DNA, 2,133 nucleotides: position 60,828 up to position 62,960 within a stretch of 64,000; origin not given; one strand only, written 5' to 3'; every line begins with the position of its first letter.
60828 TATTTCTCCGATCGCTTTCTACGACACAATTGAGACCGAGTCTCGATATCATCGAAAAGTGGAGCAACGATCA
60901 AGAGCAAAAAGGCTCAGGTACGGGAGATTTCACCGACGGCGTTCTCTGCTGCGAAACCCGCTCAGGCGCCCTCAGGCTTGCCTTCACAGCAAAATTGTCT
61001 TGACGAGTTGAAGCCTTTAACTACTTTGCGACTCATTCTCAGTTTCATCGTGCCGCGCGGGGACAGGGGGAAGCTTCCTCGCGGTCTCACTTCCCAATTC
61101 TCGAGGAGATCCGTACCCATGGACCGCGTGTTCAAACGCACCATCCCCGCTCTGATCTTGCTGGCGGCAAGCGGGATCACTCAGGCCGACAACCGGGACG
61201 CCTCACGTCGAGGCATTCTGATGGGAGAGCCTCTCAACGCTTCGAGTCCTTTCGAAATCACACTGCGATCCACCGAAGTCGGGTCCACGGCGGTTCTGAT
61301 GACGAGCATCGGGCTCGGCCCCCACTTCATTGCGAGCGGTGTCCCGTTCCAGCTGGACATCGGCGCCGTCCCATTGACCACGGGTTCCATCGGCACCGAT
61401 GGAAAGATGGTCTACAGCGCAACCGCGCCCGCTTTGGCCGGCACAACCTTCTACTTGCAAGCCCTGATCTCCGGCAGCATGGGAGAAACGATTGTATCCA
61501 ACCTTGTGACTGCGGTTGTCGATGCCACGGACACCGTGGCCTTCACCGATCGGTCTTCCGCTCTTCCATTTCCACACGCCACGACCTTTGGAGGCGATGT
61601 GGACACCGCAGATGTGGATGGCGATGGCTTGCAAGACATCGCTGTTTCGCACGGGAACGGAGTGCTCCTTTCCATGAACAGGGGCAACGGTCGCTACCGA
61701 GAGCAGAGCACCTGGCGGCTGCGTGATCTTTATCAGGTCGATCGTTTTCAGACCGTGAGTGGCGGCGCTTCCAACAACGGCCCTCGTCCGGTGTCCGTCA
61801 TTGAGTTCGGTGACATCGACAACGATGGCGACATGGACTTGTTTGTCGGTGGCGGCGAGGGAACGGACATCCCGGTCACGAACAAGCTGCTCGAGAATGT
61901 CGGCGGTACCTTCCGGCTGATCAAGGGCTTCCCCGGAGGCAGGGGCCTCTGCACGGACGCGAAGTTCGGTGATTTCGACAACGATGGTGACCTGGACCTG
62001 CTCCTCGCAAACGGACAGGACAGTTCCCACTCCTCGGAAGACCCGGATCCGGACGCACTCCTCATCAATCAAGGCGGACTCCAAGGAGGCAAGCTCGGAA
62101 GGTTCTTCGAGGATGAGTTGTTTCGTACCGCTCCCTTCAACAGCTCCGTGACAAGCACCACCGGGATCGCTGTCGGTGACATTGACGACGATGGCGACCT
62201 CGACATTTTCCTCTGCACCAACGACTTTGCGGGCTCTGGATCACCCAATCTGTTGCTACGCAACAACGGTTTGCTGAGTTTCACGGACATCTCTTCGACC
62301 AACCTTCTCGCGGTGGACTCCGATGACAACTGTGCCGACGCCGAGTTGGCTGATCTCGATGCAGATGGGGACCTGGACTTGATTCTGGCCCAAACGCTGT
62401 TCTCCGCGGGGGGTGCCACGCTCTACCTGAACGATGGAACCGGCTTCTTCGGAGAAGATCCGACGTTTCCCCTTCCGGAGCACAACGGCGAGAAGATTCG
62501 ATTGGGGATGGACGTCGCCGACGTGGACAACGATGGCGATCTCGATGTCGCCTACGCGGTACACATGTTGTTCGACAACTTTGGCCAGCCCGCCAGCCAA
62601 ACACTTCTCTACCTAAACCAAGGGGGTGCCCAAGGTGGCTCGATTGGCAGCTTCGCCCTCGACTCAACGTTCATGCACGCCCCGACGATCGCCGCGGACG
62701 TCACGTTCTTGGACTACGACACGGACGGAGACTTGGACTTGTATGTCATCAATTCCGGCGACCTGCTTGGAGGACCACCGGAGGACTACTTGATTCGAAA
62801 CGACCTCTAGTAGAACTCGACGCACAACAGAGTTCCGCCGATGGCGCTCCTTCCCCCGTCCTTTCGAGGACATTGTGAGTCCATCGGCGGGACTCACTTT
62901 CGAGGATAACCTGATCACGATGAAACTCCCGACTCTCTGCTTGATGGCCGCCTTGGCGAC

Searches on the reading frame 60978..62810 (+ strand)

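Call 55: search_protein_families(library=pfam, proteins=[window:60978-62810:+], max_evalue=0.00001)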
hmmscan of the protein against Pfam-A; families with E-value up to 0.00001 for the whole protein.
window:60978-62810:+ (610 aa): 2 families
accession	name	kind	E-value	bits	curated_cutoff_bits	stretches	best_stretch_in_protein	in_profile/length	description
PF13517.12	FG-GAP_3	-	3.3e-33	114.5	26.9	4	459-525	1-60/61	FG-GAP-like repeat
PF01839.29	FG-GAP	-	1.2e-11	44.7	22.1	0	204-224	1-21/37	FG-GAP repeat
